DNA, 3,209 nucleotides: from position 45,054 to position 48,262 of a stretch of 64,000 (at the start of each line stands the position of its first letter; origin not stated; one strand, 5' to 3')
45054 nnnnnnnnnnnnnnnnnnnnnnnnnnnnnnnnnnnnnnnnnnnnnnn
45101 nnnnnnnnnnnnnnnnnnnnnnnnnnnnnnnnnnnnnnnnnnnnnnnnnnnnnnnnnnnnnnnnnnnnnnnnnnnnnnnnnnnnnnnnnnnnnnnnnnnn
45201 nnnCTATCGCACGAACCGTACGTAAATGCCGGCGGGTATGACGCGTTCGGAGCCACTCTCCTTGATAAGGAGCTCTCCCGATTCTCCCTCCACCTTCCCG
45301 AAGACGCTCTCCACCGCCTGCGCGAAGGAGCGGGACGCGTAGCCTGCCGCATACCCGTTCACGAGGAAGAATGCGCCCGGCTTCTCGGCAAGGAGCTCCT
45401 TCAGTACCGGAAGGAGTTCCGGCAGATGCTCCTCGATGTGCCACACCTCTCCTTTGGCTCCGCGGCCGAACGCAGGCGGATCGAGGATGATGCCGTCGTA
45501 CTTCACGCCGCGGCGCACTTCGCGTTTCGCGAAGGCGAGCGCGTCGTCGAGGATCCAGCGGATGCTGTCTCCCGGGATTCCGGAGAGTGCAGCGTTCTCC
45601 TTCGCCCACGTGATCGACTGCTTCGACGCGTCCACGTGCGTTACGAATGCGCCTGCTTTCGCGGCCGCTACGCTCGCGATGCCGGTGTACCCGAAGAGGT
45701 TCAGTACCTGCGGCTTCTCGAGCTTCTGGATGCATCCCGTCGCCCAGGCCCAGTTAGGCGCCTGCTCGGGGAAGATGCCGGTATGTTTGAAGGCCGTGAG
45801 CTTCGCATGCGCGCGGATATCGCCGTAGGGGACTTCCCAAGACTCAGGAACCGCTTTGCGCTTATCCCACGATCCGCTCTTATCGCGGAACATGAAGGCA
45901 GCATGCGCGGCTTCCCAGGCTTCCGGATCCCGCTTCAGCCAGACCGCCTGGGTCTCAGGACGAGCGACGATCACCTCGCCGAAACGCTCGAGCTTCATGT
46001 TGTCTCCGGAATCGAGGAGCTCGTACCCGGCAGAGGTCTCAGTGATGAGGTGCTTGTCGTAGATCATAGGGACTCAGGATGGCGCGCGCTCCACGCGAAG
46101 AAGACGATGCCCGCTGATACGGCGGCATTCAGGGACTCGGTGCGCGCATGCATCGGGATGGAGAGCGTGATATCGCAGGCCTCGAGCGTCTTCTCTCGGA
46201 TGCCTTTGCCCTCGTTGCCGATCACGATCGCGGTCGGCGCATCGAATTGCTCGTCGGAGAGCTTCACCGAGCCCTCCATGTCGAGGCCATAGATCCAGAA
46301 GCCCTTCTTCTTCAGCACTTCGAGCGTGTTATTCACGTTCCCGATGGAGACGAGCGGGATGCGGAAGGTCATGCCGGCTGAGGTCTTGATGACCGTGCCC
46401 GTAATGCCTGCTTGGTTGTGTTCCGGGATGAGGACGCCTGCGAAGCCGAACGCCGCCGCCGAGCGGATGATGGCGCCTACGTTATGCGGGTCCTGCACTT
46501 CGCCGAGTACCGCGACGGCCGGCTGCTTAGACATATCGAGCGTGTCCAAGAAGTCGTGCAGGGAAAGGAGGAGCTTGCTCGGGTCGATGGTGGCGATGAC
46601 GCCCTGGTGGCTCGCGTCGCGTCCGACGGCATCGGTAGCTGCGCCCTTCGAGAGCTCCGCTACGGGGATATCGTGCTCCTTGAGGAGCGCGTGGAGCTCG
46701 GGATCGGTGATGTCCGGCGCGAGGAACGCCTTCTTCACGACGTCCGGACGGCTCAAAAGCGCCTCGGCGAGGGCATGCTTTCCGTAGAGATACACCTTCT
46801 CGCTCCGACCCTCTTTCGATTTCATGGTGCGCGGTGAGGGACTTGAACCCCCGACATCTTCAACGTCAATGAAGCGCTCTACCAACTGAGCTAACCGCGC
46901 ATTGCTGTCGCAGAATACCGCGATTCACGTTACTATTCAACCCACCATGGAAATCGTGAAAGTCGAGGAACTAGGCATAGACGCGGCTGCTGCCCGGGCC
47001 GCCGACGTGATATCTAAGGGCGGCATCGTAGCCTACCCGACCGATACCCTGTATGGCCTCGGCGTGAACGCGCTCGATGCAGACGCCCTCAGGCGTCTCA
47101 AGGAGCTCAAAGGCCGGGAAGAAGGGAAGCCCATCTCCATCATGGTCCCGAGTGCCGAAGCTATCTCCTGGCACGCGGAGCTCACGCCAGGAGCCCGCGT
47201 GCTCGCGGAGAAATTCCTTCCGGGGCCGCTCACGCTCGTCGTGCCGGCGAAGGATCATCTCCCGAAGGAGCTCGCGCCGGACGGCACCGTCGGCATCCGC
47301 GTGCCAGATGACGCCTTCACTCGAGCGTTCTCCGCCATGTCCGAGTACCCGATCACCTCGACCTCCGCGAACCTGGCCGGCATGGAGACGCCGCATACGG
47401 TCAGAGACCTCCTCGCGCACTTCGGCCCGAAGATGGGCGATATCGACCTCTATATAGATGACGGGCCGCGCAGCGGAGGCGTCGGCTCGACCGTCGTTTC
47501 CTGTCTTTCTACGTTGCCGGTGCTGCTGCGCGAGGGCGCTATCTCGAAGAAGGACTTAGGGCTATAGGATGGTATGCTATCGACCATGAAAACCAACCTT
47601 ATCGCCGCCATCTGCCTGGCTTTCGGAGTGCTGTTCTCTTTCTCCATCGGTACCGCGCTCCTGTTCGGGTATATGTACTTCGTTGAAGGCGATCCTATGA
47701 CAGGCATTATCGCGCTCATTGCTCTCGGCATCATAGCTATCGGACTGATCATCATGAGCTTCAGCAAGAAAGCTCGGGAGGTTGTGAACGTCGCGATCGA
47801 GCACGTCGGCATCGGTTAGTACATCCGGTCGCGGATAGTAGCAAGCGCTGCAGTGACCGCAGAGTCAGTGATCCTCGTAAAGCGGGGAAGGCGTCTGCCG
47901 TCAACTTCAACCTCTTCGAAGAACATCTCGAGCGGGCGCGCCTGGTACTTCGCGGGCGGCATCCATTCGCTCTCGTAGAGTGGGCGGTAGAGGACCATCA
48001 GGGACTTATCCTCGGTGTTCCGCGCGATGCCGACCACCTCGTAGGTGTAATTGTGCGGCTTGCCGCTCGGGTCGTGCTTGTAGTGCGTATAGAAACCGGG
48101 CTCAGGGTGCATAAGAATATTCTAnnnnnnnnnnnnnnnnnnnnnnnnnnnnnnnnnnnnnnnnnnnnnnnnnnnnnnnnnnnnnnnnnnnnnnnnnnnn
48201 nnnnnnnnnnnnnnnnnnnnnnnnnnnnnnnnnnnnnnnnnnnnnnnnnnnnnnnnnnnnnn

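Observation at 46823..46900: tRNA-Val 3'-CCA fused to the ATG of the downstream methyltransferase gene (CCATG overlap)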

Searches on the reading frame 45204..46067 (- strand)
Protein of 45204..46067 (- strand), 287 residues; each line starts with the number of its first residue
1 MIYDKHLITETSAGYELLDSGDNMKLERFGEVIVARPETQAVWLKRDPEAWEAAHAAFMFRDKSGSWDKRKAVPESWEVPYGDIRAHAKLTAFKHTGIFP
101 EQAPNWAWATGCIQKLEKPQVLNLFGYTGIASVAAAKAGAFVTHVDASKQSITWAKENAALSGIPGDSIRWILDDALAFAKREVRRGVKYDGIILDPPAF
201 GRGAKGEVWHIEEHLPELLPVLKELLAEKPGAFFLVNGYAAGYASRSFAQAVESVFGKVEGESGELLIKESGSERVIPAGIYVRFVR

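Call 6: search_protein_families(library=pfam, proteins=[window:45204-46067:-])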
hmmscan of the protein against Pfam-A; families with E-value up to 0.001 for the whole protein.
window:45204-46067:- (287 aa): 2 families
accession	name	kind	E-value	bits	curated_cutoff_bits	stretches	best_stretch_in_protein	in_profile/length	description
PF10672.15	Methyltrans_SAM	-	7e-10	39.1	27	1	75-219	84-228/286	S-adenosylmethionine-dependent methyltransferase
PF03602.21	Cons_hypoth95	-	3.5e-05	24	24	1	114-198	38-122/182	Conserved hypothetical protein 95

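Call 7: search_protein_families(library=ncbifam, proteins=[window:45204-46067:-])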
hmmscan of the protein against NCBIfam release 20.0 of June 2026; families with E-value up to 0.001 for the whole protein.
window:45204-46067:- (287 aa): 7 families
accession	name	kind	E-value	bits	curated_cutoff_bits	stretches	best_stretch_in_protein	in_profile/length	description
NF008748.0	PRK11783.1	equivalog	4.3e-20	71.5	466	1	70-229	497-652/704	bifunctional 23S rRNA (guanine(2069)-N(7))-methyltransferase RlmK/23S rRNA (guanine(2445)-N(2))-methyltransferase RlmL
NF053718.1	23SC1962Mtase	equivalog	3.2e-16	59.1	575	1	29-203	132-294/383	23S rRNA (cytosine(1962)-C(5))-methyltransferase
NF046099.1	RSP_2647_MTase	equivalog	5e-12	45.3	600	1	80-201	183-301/391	RSP_2647 family RNA methyltransferase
NF011707.0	PRK15128.1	equivalog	1.4e-08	34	712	1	116-200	219-304/396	23S rRNA (cytosine(1962)-C(5))-methyltransferase RlmI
NF033380.1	Rlm_2499C5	equivalog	2e-06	26.8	650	1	87-203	193-304/391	23S rRNA (cytosine(2499)-C(5))-methyltransferase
NF011529.0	PRK14968.1-3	equivalog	8.3e-05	22.1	162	1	117-198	34-107/198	putative methyltransferase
TIGR03534.1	RF_mod_PrmC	equivalog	0.00074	19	199.1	0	121-198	92-165/253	peptide chain release factor N(5)-glutamine methyltransferase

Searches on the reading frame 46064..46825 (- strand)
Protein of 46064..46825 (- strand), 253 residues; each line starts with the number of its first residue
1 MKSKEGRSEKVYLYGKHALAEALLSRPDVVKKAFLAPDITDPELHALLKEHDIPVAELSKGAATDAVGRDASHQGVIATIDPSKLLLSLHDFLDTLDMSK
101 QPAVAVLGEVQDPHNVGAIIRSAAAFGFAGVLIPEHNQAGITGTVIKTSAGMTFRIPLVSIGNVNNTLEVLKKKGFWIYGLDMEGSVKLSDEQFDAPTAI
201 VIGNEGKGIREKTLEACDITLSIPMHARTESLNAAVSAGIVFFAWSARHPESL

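Call 6: search_protein_families(library=pfam, proteins=[window:46064-46825:-])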
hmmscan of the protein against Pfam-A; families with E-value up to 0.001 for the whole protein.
window:46064-46825:- (253 aa): 2 families
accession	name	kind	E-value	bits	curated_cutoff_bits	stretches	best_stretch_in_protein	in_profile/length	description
PF00588.24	SpoU_methylase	-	2.3e-40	138.4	29.7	1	104-242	3-141/142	SpoU rRNA Methylase family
PF08032.17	SpoU_sub_bind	-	4.9e-10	40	22.8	1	12-84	1-74/76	RNA 2'-O ribose methyltransferase substrate binding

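Call 7: search_protein_families(library=ncbifam, proteins=[window:46064-46825:-])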
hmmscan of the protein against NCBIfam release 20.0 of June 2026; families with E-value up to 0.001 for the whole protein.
window:46064-46825:- (253 aa): 9 families
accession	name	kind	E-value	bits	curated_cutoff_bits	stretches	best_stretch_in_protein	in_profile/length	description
TIGR00186.1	rRNA_methyl_3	equivalog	2.1e-60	204.2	160.15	1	11-247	3-238/240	23S rRNA (guanosine(2251)-2'-O)-methyltransferase RlmB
NF008386.0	PRK11181.1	equivalog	6.1e-44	150.1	366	1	12-244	4-237/244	23S rRNA (guanosine(2251)-2'-O)-methyltransferase RlmB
NF008117.0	PRK10864.1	equivalog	4.4e-26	91.9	267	1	6-246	102-339/344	tRNA/rRNA methyltransferase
NF000477.1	NshR_TsnR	equivalog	1.4e-18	67.3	425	1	100-244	114-259/266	NshR/TsnR family 23S rRNA methyltransferase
NF008295.0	PRK11081.1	equivalog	3.8e-16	59.3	227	1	100-243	16-159/230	tRNA (guanosine(18)-2'-O)-methyltransferase TrmH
NF000035.1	nosihep_NshR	exception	8.3e-16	58.3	500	1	102-248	116-263/274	NshR family nosiheptide/thiostrepton resistance 23S rRNA methyltransferase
TIGR00185.1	tRNA_yibK_trmL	equivalog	2.7e-09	37.1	190.6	1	106-244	5-143/154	tRNA (uridine(34)/cytosine(34)/5-carboxymethylaminomethyluridine(34)-2'-O)-methyltransferase TrmL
TIGR00050.1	rRNA_methyl_1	subfamily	2.9e-08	33.9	167.15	1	195-243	103-151/233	TrmJ/YjtD family RNA methyltransferase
NF007752.0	PRK10433.1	equivalog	7.3e-06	25.6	212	1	196-237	106-147/228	tRNA/rRNA methyltransferase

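Call 8: find_homologous_proteins(query=window:46064-46825:-, max_evalue=1e-20)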
Query window:46064-46825:- (253 aa): 4503 proteins with E <= 1e-20 among 8000 candidates; the best 120 are listed.
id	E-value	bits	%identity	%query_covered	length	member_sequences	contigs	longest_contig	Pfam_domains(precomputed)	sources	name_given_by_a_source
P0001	4.8e-154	529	95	100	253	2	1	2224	PF08032.18,PF00588.25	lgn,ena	-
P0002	3.1e-147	506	92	100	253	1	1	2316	PF08032.18,PF00588.25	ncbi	-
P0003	1.7e-128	445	81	100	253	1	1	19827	PF08032.18,PF00588.25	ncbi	-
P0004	8.4e-119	413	74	98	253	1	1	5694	PF08032.18,PF00588.25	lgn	-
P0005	7.0e-118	410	74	100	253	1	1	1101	PF08032.18,PF00588.25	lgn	-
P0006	3.3e-117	408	74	99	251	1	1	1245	PF08032.18,PF00588.25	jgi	jgi:23S rRNA (guanosine2251-2'-O)-methyltransferase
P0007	1.1e-115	403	75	100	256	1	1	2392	PF08032.18,PF00588.25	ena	-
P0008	3.2e-115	402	72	96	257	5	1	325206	PF08032.18,PF00588.25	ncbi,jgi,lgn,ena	ncbi:MAG: 23S rRNA (guanosine(2251)-2'-O)-methyltransferase RlmB [Candidatus Paceibacterota bacteriu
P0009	4.0e-115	401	74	96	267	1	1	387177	PF08032.18,PF00588.25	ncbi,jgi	ncbi:MAG: 23S rRNA (guanosine(2251)-2'-O)-methyltransferase RlmB [Candidatus Paceibacterota bacteriu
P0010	5.2e-115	401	72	97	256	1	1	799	PF08032.18,PF00588.25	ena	-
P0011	5.3e-115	401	74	96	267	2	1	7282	PF08032.18,PF00588.25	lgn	-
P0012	7.3e-115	401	70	100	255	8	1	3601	PF08032.18,PF00588.25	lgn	-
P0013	2.8e-114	399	72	96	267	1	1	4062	PF08032.18,PF00588.25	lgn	-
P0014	3.1e-114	398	71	96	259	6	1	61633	PF08032.18,PF00588.25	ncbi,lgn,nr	ncbi:MAG: 23S rRNA (guanosine(2251)-2'-O)-methyltransferase RlmB [bacterium]|nr:23S rRNA (guanosine(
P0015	4.2e-114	398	71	97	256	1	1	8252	PF08032.18,PF00588.25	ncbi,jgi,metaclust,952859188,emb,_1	jgi:23S rRNA (guanosine2251-2'-O)-methyltransferase|metaclust:\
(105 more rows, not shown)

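Call 12: find_related_loci(query=A1, collection=genome_contigs, flank=2500)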
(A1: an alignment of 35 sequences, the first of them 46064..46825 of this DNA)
Query A1 (253 aa) in genome_contigs; peptide patterns used: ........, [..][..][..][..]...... (x = any residue, [..] = any of these).
600 stretches matched a pattern (row limit reached: there are more); 586 encode a relative of the query (tblastn E <= 1e-3); the best 80 are kept; 80 distinct loci.
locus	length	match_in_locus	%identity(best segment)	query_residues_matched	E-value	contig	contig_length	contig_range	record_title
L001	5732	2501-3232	72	10-253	3e-120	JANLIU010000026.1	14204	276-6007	MAG: Candidatus Parcubacteria bacterium isolate S40-23 k99_290526, whole genome shotgun sequence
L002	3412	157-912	68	2-253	7e-121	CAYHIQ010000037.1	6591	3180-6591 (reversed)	MAG TPA_asm: uncultured Candidatus Saccharibacteria bacterium isolate ERP119705_co13_441 genome assembly, contig: NODE_1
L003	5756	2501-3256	67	2-253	3e-116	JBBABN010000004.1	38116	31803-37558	MAG: Candidatus Paceibacterota bacterium isolate SO_2017_LW1_21 NODE_730_length_38116_cov_1.063624_LW64-88_2017, whole g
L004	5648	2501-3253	69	2-253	1e-115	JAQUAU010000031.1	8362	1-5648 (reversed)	MAG: Candidatus Paceibacterota bacterium isolate STC_91 NODE_21487_length_8362_cov_3.832544_Sandtown_C, whole genome sho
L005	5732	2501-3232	69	10-253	3e-115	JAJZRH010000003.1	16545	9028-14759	MAG: bacterium isolate SKS1.bin80 NODE_6242_length_16545_cov_1.373553, whole genome shotgun sequence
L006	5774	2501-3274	66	3-253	1e-114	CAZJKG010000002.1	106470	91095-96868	MAG TPA_asm: uncultured Candidatus Saccharibacteria bacterium isolate SRP178908_co1_344 genome assembly, contig: NODE_73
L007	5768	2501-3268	66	1-253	2e-114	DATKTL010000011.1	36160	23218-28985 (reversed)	MAG TPA_asm: Candidatus Paceibacterota bacterium isolate SMAG_U14080 k141_1771825, whole genome shotgun sequence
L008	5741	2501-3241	68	7-253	2e-113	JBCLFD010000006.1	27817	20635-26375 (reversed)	Candidatus Paceibacteria bacterium isolate SLM_LV1_02b-P15 Node_6_length_27817_cov_81.031042, whole genome shotgun seque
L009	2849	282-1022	68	7-253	3e-116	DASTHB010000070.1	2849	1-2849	MAG TPA_asm: Candidatus Paceibacterota bacterium isolate SMAG_U46 k141_1625864, whole genome shotgun sequence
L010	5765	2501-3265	66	2-253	2e-111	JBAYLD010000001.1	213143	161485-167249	MAG: Candidatus Paceibacterota bacterium isolate SO_2016_GW1_95 scaffold00110_OW334_2016, whole genome shotgun sequence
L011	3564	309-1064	62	2-253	2e-110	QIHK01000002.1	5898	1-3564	MAG: Candidatus Kaiserbacteria bacterium isolate SZUA-125 Ga0063293_10019651, whole genome shotgun sequence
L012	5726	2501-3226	58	9-253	3e-97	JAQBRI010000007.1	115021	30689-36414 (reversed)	MAG: Candidatus Kaiserbacteria bacterium isolate RYN_395 scaffold_276343, whole genome shotgun sequence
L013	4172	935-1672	57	9-253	9e-92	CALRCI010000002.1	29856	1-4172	MAG: Candidatus Nomurabacteria bacterium isolate Ike-50m-40 genome assembly, contig: Ike-50-c712, whole genome shotgun s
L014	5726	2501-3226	58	7-246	1e-87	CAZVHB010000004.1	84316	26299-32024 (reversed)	MAG TPA_asm: uncultured Candidatus Saccharibacteria bacterium isolate SRP285395_co1_13 genome assembly, contig: NODE_289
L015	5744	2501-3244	57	1-246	9e-87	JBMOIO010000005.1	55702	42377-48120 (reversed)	MAG: Minisyncoccia bacterium isolate Deming_bin.451 contig906, whole genome shotgun sequence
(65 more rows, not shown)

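Call 16: find_related_loci(query=A1, collection=metagenome_contigs, flank=1500)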
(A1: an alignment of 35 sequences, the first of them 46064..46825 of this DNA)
Query A1 (253 aa) in metagenome_contigs; peptide patterns used: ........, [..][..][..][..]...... (x = any residue, [..] = any of these).
600 stretches matched a pattern (row limit reached: there are more); 586 encode a relative of the query (tblastn E <= 1e-3); the best 80 are kept; 80 distinct loci.
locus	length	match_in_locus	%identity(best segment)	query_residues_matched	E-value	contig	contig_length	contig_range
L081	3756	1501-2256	70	2-253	2e-123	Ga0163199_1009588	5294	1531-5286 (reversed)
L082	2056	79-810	71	10-253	4e-128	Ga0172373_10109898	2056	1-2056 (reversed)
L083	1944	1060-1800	69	7-253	6e-127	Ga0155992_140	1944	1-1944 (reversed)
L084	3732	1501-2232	70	10-253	4e-119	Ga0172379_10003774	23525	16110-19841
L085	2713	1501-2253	68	3-253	7e-121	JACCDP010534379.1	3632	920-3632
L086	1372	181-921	69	7-253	5e-128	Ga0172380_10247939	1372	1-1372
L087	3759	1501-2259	66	1-253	5e-118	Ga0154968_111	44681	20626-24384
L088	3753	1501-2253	67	3-253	9e-118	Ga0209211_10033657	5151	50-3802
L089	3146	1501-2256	68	2-253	2e-118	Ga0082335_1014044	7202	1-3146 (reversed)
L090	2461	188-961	66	1-253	4e-120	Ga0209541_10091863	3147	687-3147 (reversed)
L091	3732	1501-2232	69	10-253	3e-116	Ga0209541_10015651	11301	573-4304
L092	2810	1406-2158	68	3-253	2e-120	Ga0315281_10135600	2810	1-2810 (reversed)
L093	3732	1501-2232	70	10-253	1e-115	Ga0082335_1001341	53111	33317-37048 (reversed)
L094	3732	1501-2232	68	10-253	4e-115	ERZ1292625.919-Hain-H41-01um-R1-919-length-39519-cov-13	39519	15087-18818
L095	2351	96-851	65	2-253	3e-119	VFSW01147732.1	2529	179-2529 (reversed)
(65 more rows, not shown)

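Call 46: find_encoding_contigs(protein=P0001, flank=1500, max_places=2)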
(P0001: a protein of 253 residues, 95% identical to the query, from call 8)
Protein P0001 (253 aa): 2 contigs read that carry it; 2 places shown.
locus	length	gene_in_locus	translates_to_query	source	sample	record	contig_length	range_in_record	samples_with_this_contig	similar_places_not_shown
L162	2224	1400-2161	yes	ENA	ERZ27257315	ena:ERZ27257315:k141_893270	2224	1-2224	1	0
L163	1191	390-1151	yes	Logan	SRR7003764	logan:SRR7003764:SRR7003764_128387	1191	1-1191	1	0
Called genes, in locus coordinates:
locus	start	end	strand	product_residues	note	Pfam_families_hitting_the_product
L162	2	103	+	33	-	?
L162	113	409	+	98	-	PF07866:DUF1653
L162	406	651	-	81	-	-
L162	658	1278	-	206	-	PF01300:Sua5_yciO_yrdC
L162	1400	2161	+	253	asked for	PF08032:SpoU_sub_bind, PF00588:SpoU_methylase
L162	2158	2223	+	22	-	?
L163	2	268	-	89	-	?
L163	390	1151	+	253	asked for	PF08032:SpoU_sub_bind, PF00588:SpoU_methylase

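Call 47: find_encoding_contigs(protein=P0002, flank=1500, max_places=2)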
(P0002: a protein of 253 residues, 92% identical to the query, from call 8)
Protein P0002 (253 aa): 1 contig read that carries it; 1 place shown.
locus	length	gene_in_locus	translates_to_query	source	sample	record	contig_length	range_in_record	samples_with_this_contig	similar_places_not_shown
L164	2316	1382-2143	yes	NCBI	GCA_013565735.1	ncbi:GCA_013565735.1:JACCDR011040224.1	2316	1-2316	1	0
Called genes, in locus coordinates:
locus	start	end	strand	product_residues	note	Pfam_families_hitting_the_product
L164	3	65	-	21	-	?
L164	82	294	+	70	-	-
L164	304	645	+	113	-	PF07866:DUF1653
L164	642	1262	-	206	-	PF01300:Sua5_yciO_yrdC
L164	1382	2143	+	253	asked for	PF08032:SpoU_sub_bind, PF00588:SpoU_methylase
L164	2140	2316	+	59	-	?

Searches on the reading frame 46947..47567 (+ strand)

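Call 6: search_protein_families(library=pfam, proteins=[window:46947-47567:+])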
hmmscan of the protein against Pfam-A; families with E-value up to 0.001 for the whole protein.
window:46947-47567:+ (206 aa): 1 family
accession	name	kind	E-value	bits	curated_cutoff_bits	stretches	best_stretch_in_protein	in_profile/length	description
PF01300.24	Sua5_yciO_yrdC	-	2.4e-46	157.9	25.1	1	21-197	2-178/178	Telomere recombination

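Call 7: search_protein_families(library=ncbifam, proteins=[window:46947-47567:+])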
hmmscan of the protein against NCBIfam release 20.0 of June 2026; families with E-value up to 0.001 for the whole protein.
window:46947-47567:+ (206 aa): 3 families
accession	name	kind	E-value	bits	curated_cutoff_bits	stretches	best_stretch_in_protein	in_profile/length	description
TIGR00057.1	TIGR00057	equivalog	4.1e-50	169.8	123.2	1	16-201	12-195/202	L-threonylcarbamoyladenylate synthase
NF007919.1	PRK10634.1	equivalog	4.6e-20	71.8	175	1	20-162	3-149/176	L-threonylcarbamoyladenylate synthase type 1 TsaC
TIGR00143.1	hypF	equivalog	1.5e-06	26.7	466.1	1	8-148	187-327/741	carbamoyltransferase HypF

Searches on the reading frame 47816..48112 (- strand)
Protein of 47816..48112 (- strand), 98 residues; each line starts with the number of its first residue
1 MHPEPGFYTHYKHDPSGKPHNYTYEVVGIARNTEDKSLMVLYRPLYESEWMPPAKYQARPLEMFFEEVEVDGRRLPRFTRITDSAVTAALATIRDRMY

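Call 6: search_protein_families(library=pfam, proteins=[window:47816-48112:-])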
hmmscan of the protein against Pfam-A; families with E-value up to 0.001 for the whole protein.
window:47816-48112:- (98 aa): 1 family
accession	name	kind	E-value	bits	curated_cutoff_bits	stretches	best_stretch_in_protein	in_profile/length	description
PF07866.17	DUF1653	-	1.1e-16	61.3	23.5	1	7-79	2-61/62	Protein of unknown function (DUF1653)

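Call 7: search_protein_families(library=ncbifam, proteins=[window:47816-48112:-])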
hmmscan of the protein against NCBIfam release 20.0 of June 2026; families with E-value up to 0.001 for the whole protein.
window:47816-48112:- (98 aa): 0 families
